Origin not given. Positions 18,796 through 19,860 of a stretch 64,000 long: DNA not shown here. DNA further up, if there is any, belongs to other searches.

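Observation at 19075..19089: CXXCH haem-c binding motif in the extracytoplasmic domain of sensor kinase 1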

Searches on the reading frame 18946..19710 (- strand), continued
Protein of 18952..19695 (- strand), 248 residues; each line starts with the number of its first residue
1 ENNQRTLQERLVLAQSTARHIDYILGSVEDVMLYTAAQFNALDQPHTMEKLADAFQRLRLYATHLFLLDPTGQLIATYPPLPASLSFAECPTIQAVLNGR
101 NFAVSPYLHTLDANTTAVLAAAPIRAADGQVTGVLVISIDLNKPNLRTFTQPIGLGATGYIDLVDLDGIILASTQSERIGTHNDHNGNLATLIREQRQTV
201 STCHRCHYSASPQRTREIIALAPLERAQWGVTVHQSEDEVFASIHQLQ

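Call 51: search_protein_families(library=pfam, alignment_id=A2, max_evalue=1)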
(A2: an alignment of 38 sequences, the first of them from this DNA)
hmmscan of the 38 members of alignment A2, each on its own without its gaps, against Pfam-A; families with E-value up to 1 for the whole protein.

A. member 1, seq(255 aa): 7 families
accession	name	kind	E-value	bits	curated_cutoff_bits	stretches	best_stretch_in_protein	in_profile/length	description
PF02743.24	dCache_1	-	1e-16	61.7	45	1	17-238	13-239/240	Cache domain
PF17201.10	Cache_3-Cache_2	-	2.3e-07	30.9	27.7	1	96-252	138-296/299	Cache 3/Cache 2 fusion domain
PF17203.10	sCache_3_2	-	6.9e-05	23.4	28.4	1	50-142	37-124/140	Single cache domain 3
PF14827.12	dCache_3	-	0.00016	21.8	25.7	1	42-203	41-198/239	Double sensory domain of two-component sensor kinase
PF22673.2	MCP-like_PDC_1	-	0.009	16.9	27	1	110-148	73-110/113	Methyl-accepting chemotaxis protein-like, first PDC sensor domain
PF05651.19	Diacid_rec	-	0.009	16.1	23.6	1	167-200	22-53/134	Putative sugar diacid recognition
PF08448.16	PAS_4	-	0.019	15.6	23.1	1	93-146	51-105/110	PAS fold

B. families by the number of members that match (of 38 scanned): 22 families
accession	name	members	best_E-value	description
PF02743.24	dCache_1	38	2e-22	Cache domain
PF17201.10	Cache_3-Cache_2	25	1.4e-08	Cache 3/Cache 2 fusion domain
PF17203.10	sCache_3_2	17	7.6e-07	Single cache domain 3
PF22309.2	HK-GC-Chemotax_sensor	13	1.7e-06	HK/GC/Chemotaxis protein-like, sensor domain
PF23846.1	Cache_WalK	10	0.0001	WalK sensor protein kinase Chache domain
PF08448.16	PAS_4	8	0.0046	PAS fold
PF05651.19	Diacid_rec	6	0.009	Putative sugar diacid recognition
PF22673.2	MCP-like_PDC_1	4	0.0015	Methyl-accepting chemotaxis protein-like, first PDC sensor domain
PF14827.12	dCache_3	2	0.00016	Double sensory domain of two-component sensor kinase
PF17155.10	GAPES1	2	0.0018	Gammaproteobacterial periplasmic sensor domain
PF01590.32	GAF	1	0.00073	GAF domain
PF03924.19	CHASE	1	0.001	CHASE domain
PF17152.10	CHASE8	1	0.029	Periplasmic sensor domain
PF02882.25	THF_DHG_CYH_C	1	0.043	Tetrahydrofolate dehydrogenase/cyclohydrolase, NAD(P)-binding domain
PF12282.15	GAF_PdtaS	1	0.061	Histidine kinase PdtaS, GAF domain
PF09626.15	DHC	1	0.26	Dihaem cytochrome c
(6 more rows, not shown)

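Call 55: search_protein_families(library=pfam, alignment_id=A4, max_evalue=0.00001)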
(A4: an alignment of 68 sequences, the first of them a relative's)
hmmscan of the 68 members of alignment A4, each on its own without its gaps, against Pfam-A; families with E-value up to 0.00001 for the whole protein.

A. member 1, P0004 (767 aa): 7 families
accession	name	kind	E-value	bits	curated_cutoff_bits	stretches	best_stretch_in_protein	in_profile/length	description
PF08448.16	PAS_4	-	6.1e-18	65.5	23.1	1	420-530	2-110/110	PAS fold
PF02518.31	HATPase_c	-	1.9e-15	57.7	26.4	1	654-749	3-110/111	Histidine kinase-, DNA gyrase B-, and HSP90-like ATPase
PF00672.30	HAMP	-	1.1e-13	51.7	25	1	327-378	2-53/53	HAMP domain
PF02743.24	dCache_1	-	3.5e-12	46.8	45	1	70-255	14-210/240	Cache domain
PF07730.19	HisKA_3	-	9e-11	42.6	24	1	549-612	1-66/68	Histidine kinase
PF13426.13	PAS_9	-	1.8e-09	38.2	27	1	427-527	5-103/103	PAS domain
PF13581.12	HATPase_c_2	-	2.3e-08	34.6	27.4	1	641-721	16-107/127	Histidine kinase-like ATPase domain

B. families by the number of members that match (of 68 scanned): 15 families
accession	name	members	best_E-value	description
PF00672.30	HAMP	68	4.4e-19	HAMP domain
PF02743.24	dCache_1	65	4.7e-24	Cache domain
PF02518.31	HATPase_c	57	9e-35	Histidine kinase-, DNA gyrase B-, and HSP90-like ATPase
PF07730.19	HisKA_3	48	2.1e-18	Histidine kinase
PF13185.12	GAF_2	38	2.4e-36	GAF domain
PF01590.32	GAF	37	5.4e-35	GAF domain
PF13492.12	GAF_3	33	1.1e-24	GAF domain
PF13581.12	HATPase_c_2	21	2.9e-09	Histidine kinase-like ATPase domain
PF00512.31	HisKA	11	1.7e-19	His Kinase A (phospho-acceptor) domain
PF08448.16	PAS_4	8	2e-18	PAS fold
PF17201.10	Cache_3-Cache_2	8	7.3e-10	Cache 3/Cache 2 fusion domain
PF13426.13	PAS_9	5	4.7e-12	PAS domain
PF22309.2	HK-GC-Chemotax_sensor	2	4.7e-08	HK/GC/Chemotaxis protein-like, sensor domain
PF00072.30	Response_reg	1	5.1e-24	Response regulator receiver domain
PF01292.26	Ni_hydr_CYTB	1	2.5e-11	Prokaryotic cytochrome b561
